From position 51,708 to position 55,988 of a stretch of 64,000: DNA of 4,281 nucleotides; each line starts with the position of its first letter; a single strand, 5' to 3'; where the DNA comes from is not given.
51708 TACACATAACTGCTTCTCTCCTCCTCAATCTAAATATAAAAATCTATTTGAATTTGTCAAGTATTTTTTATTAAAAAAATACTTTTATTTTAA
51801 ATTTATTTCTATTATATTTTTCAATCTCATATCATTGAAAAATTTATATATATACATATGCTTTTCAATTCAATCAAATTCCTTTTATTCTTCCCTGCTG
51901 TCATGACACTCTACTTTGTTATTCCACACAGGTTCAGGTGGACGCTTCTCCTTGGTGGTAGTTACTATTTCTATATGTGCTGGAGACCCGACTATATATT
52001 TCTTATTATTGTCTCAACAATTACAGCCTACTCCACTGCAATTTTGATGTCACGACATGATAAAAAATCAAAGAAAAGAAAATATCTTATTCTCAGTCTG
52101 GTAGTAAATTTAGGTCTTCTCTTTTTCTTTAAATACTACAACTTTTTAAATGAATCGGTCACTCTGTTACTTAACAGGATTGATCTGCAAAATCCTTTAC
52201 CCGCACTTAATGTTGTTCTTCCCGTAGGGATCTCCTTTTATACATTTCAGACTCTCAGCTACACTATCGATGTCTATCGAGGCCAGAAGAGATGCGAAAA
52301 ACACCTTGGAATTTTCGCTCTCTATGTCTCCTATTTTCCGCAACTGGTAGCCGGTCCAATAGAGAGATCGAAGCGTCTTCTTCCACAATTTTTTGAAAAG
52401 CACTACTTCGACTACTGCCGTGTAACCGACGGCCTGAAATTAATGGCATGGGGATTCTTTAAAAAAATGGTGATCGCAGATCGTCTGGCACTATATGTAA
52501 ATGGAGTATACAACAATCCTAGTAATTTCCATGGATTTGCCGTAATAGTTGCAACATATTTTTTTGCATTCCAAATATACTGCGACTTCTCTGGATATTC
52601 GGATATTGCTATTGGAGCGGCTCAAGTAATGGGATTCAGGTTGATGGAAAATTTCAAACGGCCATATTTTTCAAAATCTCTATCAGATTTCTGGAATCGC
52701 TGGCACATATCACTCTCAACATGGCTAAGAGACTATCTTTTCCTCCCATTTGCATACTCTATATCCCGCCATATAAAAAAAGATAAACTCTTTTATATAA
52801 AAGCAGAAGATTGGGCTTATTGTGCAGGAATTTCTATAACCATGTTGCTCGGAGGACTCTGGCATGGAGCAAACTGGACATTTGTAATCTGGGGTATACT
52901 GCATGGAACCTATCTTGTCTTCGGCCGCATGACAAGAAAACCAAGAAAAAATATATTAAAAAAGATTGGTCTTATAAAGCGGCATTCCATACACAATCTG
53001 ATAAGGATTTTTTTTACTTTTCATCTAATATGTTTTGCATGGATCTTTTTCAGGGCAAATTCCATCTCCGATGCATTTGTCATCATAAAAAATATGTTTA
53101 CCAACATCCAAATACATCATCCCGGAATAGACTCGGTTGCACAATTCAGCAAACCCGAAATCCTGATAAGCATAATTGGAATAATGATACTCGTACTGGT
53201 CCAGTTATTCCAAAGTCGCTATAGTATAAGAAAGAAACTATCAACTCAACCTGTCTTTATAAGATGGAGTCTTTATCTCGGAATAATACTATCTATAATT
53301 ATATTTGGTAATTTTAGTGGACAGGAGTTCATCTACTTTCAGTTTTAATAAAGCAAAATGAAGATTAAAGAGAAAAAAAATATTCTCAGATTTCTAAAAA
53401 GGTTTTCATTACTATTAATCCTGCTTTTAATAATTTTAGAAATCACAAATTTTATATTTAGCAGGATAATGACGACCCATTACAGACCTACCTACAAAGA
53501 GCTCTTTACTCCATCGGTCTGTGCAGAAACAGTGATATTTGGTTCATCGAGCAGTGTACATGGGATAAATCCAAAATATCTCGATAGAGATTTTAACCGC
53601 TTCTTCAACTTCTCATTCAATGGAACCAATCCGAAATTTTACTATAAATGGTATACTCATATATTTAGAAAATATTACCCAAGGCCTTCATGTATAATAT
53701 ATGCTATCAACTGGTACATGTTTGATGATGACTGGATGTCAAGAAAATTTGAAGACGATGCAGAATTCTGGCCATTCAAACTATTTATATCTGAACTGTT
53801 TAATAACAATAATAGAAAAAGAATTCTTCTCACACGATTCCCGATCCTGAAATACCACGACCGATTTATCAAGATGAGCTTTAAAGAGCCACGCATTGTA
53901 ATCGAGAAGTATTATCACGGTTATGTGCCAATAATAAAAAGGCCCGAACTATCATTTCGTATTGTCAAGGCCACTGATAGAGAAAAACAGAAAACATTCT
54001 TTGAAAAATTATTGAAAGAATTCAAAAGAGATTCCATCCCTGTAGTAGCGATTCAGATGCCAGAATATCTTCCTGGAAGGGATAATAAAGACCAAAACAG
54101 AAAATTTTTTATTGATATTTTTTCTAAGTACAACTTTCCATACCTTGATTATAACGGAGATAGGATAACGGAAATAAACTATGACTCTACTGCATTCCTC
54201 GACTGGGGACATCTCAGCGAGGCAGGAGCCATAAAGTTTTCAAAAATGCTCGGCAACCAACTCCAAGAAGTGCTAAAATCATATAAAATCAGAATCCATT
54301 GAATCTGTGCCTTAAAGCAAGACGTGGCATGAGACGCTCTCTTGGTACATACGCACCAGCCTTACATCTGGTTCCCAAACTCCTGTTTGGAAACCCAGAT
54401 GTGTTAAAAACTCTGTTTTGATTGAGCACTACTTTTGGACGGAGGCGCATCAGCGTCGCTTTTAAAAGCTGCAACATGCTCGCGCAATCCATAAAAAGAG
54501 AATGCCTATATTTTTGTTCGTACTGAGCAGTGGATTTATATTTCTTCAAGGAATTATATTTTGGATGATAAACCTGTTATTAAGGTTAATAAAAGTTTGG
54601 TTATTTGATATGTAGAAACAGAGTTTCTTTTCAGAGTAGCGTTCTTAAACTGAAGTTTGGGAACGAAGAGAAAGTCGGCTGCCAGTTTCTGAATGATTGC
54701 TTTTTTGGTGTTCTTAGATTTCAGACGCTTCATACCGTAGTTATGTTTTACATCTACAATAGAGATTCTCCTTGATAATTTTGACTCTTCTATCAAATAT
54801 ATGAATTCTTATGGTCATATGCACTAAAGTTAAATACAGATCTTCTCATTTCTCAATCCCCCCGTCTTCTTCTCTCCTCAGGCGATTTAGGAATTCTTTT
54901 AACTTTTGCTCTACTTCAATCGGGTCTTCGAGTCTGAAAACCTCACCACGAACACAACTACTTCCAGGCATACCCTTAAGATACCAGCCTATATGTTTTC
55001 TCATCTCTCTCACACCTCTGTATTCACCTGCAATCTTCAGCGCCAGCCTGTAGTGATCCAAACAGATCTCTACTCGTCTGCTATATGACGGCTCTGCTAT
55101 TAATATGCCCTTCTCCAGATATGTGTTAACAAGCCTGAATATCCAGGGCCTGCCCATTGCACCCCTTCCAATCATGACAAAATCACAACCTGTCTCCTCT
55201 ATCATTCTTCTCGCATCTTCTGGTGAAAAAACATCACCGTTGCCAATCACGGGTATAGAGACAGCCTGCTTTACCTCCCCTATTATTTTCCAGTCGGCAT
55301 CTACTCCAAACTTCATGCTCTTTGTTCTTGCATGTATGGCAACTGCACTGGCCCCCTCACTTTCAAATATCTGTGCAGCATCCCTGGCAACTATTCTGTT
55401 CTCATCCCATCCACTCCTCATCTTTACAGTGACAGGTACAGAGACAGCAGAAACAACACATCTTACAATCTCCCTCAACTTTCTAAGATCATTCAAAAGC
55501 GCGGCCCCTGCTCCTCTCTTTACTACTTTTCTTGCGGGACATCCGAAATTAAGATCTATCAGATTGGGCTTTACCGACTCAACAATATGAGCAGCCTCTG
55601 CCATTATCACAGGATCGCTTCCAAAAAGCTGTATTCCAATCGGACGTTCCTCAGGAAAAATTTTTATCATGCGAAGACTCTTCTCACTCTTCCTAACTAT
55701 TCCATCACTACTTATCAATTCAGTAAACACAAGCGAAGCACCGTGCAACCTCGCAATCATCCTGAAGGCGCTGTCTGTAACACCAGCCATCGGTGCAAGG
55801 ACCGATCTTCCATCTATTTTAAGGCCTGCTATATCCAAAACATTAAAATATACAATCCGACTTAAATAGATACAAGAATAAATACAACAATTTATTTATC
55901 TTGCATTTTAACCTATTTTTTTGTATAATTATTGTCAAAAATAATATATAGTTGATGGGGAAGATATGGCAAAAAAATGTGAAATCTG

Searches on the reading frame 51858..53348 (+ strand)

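Call 70: search_protein_families(library=pfam, proteins=[window:51858-53348:+], max_evalue=0.00001)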
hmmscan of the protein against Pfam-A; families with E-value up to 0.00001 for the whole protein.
window:51858-53348:+ (496 aa): 1 family
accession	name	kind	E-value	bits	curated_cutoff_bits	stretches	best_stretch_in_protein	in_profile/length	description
PF03062.24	MBOAT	-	7.5e-16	58.8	27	1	52-398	20-332/337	MBOAT, membrane-bound O-acyltransferase family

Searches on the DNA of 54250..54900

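Call 88: search_rna_families(source=window, start=54250, end=54900, threshold=evalue, max_evalue=1)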
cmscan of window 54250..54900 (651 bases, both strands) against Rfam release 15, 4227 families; matches with E-value up to 1: 1.
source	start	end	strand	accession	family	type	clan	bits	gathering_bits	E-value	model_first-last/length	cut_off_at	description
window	54650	54724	+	RF00833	mir-70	Gene; miRNA;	-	19.1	90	0.73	1-79/79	no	mir-70 microRNA precursor family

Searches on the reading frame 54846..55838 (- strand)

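Call 70: search_protein_families(library=pfam, proteins=[window:54846-55838:-], max_evalue=0.00001)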
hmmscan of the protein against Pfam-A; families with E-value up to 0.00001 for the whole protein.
window:54846-55838:- (330 aa): 1 family
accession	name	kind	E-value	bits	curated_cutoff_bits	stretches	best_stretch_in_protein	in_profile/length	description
PF01207.24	Dus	-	3.6e-89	299.4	20.4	1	14-317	2-307/311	Dihydrouridine synthase (Dus)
